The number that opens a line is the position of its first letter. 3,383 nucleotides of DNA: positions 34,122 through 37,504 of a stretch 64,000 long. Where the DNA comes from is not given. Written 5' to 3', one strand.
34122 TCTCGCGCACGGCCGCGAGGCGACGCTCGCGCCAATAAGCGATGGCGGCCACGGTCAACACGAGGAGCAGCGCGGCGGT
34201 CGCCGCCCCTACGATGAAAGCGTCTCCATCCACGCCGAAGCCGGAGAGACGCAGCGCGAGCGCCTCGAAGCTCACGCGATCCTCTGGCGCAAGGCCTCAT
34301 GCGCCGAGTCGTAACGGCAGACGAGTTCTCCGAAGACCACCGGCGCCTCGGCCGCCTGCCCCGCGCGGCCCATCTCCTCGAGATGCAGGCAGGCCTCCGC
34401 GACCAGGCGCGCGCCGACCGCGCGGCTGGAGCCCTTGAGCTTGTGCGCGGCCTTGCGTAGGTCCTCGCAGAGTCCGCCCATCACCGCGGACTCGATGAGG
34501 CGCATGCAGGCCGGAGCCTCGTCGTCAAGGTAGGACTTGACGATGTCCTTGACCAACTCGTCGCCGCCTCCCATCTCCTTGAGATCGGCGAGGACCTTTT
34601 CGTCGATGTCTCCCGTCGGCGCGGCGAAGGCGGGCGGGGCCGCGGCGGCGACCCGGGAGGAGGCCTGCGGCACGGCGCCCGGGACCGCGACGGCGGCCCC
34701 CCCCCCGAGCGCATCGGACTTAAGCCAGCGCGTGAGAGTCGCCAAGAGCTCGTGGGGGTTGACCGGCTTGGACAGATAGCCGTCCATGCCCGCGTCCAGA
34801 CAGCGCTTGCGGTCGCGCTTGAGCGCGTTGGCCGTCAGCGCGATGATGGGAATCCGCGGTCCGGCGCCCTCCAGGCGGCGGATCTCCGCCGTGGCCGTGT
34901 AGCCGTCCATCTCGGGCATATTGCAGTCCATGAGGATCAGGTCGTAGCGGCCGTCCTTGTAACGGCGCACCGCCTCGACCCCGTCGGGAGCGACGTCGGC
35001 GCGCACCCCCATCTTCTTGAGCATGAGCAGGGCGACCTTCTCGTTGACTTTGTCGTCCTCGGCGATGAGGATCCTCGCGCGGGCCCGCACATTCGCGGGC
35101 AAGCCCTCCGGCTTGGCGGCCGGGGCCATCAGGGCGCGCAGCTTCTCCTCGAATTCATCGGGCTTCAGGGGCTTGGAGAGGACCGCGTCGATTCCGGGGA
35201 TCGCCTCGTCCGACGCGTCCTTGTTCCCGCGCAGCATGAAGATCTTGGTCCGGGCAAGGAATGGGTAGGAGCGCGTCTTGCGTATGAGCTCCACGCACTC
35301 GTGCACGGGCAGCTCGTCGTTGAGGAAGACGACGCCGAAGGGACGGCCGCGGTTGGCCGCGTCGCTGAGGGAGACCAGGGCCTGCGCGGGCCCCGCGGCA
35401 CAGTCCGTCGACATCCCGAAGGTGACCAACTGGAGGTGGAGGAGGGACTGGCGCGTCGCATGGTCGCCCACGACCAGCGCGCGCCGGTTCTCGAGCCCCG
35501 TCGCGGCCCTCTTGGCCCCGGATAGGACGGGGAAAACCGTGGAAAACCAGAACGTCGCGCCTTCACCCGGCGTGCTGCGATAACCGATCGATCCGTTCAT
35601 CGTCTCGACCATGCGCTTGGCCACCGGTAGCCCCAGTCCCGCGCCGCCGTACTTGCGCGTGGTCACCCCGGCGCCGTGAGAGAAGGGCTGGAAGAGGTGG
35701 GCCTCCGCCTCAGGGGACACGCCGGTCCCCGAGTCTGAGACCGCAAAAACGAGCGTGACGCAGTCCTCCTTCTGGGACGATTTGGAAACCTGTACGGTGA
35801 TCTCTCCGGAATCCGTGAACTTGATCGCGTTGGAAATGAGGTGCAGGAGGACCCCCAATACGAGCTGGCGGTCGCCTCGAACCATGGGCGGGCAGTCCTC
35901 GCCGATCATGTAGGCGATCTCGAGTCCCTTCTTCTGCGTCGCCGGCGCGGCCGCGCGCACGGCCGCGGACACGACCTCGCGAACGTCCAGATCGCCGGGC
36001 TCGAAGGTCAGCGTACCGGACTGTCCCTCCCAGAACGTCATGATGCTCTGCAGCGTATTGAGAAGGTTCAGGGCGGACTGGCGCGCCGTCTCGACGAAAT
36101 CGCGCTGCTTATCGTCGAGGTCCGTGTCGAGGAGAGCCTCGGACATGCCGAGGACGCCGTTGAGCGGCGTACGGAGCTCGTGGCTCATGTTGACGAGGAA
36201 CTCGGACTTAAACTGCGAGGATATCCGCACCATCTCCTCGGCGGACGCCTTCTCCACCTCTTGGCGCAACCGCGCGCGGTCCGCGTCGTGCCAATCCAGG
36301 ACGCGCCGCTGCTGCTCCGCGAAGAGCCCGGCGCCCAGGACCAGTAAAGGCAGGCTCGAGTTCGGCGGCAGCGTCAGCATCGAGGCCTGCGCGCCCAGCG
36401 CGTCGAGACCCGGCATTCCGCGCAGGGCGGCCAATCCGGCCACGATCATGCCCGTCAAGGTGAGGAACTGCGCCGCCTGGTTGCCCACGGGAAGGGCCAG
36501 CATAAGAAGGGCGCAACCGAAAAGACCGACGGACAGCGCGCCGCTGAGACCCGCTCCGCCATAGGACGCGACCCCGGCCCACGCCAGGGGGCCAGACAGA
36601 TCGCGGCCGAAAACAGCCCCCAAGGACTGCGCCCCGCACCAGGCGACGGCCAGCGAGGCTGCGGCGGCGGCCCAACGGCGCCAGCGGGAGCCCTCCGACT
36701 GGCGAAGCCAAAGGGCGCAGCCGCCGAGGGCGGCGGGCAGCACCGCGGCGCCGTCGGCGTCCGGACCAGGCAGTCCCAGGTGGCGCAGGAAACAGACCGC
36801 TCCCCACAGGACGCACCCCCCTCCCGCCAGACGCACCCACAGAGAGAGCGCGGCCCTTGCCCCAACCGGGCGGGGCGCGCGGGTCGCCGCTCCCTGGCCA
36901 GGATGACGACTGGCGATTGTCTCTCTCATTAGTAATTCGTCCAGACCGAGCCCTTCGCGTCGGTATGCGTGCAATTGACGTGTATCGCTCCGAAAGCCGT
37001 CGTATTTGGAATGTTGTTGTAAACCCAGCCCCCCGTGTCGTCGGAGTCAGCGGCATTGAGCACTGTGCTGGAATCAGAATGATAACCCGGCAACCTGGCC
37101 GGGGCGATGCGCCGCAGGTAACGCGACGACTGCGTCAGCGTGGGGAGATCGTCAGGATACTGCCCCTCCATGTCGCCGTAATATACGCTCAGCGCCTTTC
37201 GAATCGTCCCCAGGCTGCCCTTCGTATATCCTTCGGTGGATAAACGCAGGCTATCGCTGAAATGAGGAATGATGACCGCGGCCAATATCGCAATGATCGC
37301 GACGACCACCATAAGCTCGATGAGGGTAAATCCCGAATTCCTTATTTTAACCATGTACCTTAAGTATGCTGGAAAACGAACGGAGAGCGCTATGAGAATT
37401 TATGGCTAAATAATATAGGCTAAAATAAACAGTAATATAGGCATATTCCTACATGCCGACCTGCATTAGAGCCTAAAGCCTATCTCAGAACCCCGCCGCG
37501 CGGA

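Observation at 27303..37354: Type IV filament operon with a complete phosphorelay embedded between the pilin and the motor, lacking secretin, alignment complex, peptidase and retraction ATPase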

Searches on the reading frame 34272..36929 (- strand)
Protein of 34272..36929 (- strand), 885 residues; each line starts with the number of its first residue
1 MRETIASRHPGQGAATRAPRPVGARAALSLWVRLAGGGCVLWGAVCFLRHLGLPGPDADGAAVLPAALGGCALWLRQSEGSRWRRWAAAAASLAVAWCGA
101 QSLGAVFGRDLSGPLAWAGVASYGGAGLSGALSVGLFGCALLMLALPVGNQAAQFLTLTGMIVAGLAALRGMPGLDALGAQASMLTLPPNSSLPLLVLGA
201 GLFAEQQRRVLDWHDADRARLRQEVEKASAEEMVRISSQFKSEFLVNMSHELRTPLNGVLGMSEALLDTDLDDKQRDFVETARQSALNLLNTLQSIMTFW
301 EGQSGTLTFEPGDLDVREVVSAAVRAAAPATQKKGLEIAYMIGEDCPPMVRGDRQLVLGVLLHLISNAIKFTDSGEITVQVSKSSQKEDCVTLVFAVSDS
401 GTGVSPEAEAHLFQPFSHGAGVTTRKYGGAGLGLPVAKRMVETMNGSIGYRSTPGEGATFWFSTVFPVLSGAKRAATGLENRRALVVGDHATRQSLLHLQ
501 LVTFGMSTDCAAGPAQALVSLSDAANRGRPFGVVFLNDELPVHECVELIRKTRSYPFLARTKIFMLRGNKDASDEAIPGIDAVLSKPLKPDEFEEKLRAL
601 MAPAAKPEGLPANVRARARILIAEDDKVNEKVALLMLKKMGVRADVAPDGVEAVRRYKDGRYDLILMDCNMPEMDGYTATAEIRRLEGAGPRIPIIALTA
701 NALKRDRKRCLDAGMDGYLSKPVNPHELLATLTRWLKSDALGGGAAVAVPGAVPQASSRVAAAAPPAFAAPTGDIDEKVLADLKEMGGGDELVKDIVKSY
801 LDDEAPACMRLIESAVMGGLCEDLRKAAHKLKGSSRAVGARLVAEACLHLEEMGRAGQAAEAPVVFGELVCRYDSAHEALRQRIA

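Call 6: search_protein_families(library=pfam, proteins=[window:34272-36929:-], max_evalue=0.01)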
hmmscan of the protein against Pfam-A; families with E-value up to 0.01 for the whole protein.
window:34272-36929:- (885 aa): 4 families
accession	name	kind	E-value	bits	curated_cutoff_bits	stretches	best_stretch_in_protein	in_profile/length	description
PF00072.30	Response_reg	-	2.4e-33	115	30.2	2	620-732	1-110/111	Response regulator receiver domain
PF02518.31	HATPase_c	-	9.2e-24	84.5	26.4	1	353-463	2-106/111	Histidine kinase-, DNA gyrase B-, and HSP90-like ATPase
PF00512.31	HisKA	-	7.9e-15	55.1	26.9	1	241-299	2-60/66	His Kinase A (phospho-acceptor) domain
PF01627.28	Hpt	-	1e-09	38.9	24.6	1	803-867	8-72/84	Hpt domain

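Call 17: search_protein_families(library=ncbifam, proteins=[window:34272-36929:-], max_evalue=0.01)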
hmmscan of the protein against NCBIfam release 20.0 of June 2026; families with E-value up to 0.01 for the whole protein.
window:34272-36929:- (885 aa): 147 families (the best 25 are shown)
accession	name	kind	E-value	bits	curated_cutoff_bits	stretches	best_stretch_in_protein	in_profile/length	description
NF008318.0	PRK11107.1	equivalog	5.1e-106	355.8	890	1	224-860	276-892/920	two-component sensor histidine kinase BarA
TIGR02956.1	TMAO_torS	equivalog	1.3e-95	321.4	676.5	2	220-605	442-824/967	TMAO reductase system sensor histidine kinase/response regulator TorS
NF008302.0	PRK11091.1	equivalog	4.5e-75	253.3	838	2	225-606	267-648/779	aerobic respiration two-component sensor histidine kinase ArcB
NF045901.1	HisKinLetSLeg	equivalog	2.5e-74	250.8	1650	1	225-737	281-790/906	two-component system sensor histidine kinase LetS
NF011874.0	PRK15347.1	equivalog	4.9e-73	246.6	852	2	236-469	393-615/921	two component system sensor kinase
NF008099.0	PRK10841.1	equivalog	1.9e-68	231.1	920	1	235-735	464-939/949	two-component system sensor histidine kinase RcsC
NF041947.1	LuxQ_Vibrio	equivalog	4.6e-67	226.6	1200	2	229-519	460-760/843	quorum-sensing autoinducer 2 sensor kinase/phosphatase LuxQ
NF008543.0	PRK11466.1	equivalog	3e-55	187.5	982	2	227-560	432-757/914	TMAO reductase system sensor histidine kinase/response regulator TorS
NF038297.2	hybrid_HK_HrmK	equivalog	8.7e-50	170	725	2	231-472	226-461/607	hybrid histidine kinase/response regulator HrmK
NF007420.1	PRK09959.1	equivalog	6.1e-48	163.2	1995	2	224-553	699-1025/1197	acid-sensing system histidine kinase EvgS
NF046044.1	PnpS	equivalog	6.8e-36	124.1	400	1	237-462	166-387/390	two-component system histidine kinase PnpS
NF047465.1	hybrid_HK_LvrA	exception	7.6e-35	120.1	1200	2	238-460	199-416/819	hybrid histidine kinase/response regulator LvrA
NF041832.1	near_NosP_CTERM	subfamily_domain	1.8e-33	116.2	400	2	240-463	6-222/370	NahK/ErcS family hybrid sensor histidine kinase/response regulator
NF041880.1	EPS_EpsF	equivalog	9.2e-30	103.6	900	2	229-463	262-488/492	response regulator EpsF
TIGR02966.1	phoR_proteo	equivalog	2.4e-29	102.4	334.2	1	238-462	111-331/333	phosphate regulon sensor histidine kinase PhoR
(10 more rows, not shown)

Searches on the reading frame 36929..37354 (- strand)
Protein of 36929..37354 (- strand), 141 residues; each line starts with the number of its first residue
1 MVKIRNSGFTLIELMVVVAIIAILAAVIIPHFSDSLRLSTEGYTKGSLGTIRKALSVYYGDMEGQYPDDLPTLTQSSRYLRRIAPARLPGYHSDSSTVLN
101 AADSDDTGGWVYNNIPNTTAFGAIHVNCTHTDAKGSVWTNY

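Call 6: search_protein_families(library=pfam, proteins=[window:36929-37354:-], max_evalue=0.01)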
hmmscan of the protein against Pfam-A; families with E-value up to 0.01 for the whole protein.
window:36929-37354:- (141 aa): 1 family
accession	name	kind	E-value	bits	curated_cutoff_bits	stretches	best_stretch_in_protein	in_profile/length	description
PF07963.17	N_methyl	-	4e-09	36.1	21.2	1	5-28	3-26/27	Prokaryotic N-terminal methylation motif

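Call 17: search_protein_families(library=ncbifam, proteins=[window:36929-37354:-], max_evalue=0.01)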
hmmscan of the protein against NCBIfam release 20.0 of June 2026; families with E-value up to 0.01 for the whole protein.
window:36929-37354:- (141 aa): 11 families
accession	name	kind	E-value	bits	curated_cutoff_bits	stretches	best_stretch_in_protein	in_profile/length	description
TIGR01710.1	typeII_sec_gspG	equivalog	4.8e-10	39.6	88.85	1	7-69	1-62/134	type II secretion system major pseudopilin GspG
NF041775.1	typeIV_PilA_Myxo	equivalog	5.8e-10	39.5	400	1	5-49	9-53/214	type IV pilin protein PilA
NF007862.0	PRK10574.1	equivalog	6.5e-09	36.1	138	1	5-37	3-35/145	prepilin peptidase-dependent pilin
TIGR02532.1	IV_pilin_GFxxxE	domain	2e-08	33.7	16.3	1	7-28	2-23/24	prepilin-type N-terminal cleavage/methylation domain-containing protein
TIGR01708.2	typeII_sec_gspH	equivalog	5.2e-07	29.8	80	1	7-33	2-28/169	type II secretion system minor pseudopilin GspH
NF040999.1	pilin_ComGC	equivalog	2.9e-06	27.4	75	1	7-34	2-29/84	competence type IV pilus major pilin ComGC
NF041013.1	T4P_ComGE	equivalog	5.1e-06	26.5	49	1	6-38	3-35/83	competence type IV pilus minor pilin ComGE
TIGR02596.1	TIGR02596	subfamily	3.5e-05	24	70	1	9-37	1-29/196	Verru_Chthon cassette protein D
NF007800.0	PRK10506.1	equivalog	0.0015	18.4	158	1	5-27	7-29/163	prepilin peptidase-dependent protein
NF038303.1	EPS_HpsB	equivalog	0.0047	16.9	150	1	6-32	2-28/211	hormogonium polysaccharide secretion pseudopilin HpsB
TIGR01707.1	gspI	equivalog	0.0049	17.3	44.35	1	8-35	1-28/101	type II secretion system minor pseudopilin GspI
